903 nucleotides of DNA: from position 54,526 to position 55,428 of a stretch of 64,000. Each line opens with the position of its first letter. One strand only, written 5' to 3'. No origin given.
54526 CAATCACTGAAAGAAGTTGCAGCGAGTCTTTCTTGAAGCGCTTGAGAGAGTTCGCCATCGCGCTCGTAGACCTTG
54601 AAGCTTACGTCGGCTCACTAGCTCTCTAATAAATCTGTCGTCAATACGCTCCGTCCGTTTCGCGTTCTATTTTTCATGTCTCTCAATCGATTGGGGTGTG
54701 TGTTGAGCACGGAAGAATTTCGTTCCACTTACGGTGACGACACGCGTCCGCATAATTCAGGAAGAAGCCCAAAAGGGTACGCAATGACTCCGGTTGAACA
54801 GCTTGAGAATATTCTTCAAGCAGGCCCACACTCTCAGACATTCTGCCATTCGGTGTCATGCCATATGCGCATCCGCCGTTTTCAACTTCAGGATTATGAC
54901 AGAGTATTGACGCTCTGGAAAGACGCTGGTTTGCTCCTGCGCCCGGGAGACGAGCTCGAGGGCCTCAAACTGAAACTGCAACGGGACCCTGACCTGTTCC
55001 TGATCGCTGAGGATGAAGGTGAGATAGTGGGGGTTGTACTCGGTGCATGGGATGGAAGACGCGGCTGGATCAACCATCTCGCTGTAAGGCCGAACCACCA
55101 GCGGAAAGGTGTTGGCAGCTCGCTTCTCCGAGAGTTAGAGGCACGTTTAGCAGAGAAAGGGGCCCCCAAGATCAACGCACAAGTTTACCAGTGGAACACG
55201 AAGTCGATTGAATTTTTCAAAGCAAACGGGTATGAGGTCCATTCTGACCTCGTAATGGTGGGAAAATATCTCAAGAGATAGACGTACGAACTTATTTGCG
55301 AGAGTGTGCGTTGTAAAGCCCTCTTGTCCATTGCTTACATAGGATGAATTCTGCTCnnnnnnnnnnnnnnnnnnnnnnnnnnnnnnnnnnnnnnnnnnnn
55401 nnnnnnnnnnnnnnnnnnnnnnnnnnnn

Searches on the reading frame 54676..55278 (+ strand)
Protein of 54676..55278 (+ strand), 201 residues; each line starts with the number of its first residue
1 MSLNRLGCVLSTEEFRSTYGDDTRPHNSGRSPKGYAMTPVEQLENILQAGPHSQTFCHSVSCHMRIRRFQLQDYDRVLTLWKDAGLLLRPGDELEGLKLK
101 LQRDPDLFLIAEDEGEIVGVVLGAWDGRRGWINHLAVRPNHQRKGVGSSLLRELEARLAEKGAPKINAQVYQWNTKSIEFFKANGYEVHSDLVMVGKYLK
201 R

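Call 3: search_protein_families(library=pfam, proteins=[window:54676-55278:+], max_evalue=10)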
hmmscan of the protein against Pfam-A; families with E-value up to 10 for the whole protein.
window:54676-55278:+ (201 aa): 11 families
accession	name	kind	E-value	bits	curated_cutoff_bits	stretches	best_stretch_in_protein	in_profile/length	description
PF00583.31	Acetyltransf_1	-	9.4e-20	71.5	20.7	1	99-186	23-116/116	Acetyltransferase (GNAT) family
PF13508.13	Acetyltransf_7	-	1.2e-14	54.8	27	1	106-188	3-84/84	Acetyltransferase (GNAT) domain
PF13673.13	Acetyltransf_10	-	1.4e-10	41.6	23.6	1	104-190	29-111/128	Acetyltransferase (GNAT) domain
PF08445.16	FR47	-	1.4e-08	35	22.1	1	129-189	21-80/86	FR47-like protein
PF13527.13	Acetyltransf_9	-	8e-06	26.3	25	2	130-164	73-107/127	Acetyltransferase (GNAT) domain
PF13420.13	Acetyltransf_4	-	7.3e-05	23.3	24.3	1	107-192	51-140/155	Acetyltransferase (GNAT) domain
PF13302.13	Acetyltransf_3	-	0.00046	21.3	25.4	1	65-186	3-137/138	Acetyltransferase (GNAT) domain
PF13480.13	Acetyltransf_6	-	0.0026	18.4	22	1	109-164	75-130/143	Acetyltransferase (GNAT) domain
PF12568.14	PanZ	-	0.0054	16.6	22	1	90-169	23-101/128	Acetyltransferase (GNAT) domain, PanZ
PF14542.12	Acetyltransf_CG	-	0.065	13.8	30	1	127-162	22-57/80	GCN5-related N-acetyl-transferase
PF09924.15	LPG_synthase_C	-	0.094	12.2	27.5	1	102-167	177-242/298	Phosphatidylglycerol lysyltransferase, C-terminal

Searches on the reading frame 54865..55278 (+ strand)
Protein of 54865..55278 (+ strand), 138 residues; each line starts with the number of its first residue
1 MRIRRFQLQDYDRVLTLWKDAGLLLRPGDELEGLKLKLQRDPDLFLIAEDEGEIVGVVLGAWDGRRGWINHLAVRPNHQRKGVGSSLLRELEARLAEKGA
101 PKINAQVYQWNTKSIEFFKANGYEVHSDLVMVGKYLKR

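Call 42: search_protein_families(library=ncbifam, proteins=[window:54865-55278:+], max_evalue=0.001)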
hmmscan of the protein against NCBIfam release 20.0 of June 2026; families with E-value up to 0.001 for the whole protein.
window:54865-55278:+ (138 aa): 18 families
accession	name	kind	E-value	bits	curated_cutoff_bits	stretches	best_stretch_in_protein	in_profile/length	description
NF002959.0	PRK03624.1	equivalog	4.1e-36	123.9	124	1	1-137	7-142/147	GNAT family acetyltransferase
TIGR01575.1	rimI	equivalog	8.1e-12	45.4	86.4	1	35-125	24-114/132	ribosomal protein S18-alanine N-acetyltransferase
NF007853.0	PRK10562.1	equivalog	2.3e-07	31.1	125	1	49-127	54-124/146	N-acetyltransferase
NF040501.1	resist_ArsN2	equivalog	2.5e-07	30.4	125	1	38-125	19-103/133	arsenic resistance N-acetyltransferase ArsN2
NF040502.1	PPT_acetyltrans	equivalog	9.7e-06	25.4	300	1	39-132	53-151/183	phosphinothricin N-acetyltransferase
TIGR03103.1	trio_acet_GNAT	equivalog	1e-05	24.3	569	1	3-124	85-213/547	N-acetylglutaminylglutamine synthetase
NF005840.0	PRK07757.1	equivalog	1.2e-05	25.3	154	1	44-125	43-120/153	N-acetyltransferase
NF040504.1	resist_ArsN1b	equivalog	6.8e-05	22.7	210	1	45-134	50-144/159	arsinothricin resistance N-acetyltransferase ArsN1 family B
NF033213.1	matur_PanM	equivalog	7e-05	22.6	68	1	30-127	27-125/130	aspartate 1-decarboxylase autocleavage activator PanM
NF040503.1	resist_ArsN1a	equivalog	8.4e-05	22.4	170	1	73-124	83-134/159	arsinothricin resistance N-acetyltransferase ArsN1 family A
NF007025.1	PRK09491.1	equivalog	9.3e-05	22.4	173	1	71-123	67-119/145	ribosomal protein S18-alanine N-acetyltransferase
NF000487.1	stat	exception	0.0002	20.9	420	1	53-124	89-162/189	streptothricin N-acetyltransferase STAT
NF033083.0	AAC_3_I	equivalog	0.00027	21.2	200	1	38-122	43-133/145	AAC(3)-I family aminoglycoside N-acetyltransferase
NF003641.0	PRK05279.1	equivalog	0.00037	19.4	344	1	37-125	328-414/441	amino-acid N-acetyltransferase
TIGR03585.1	PseH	equivalog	0.00055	20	93.1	1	74-127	84-137/156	UDP-4-amino-4,6-dideoxy-N-acetyl-beta-L-altrosamine N-acetyltransferase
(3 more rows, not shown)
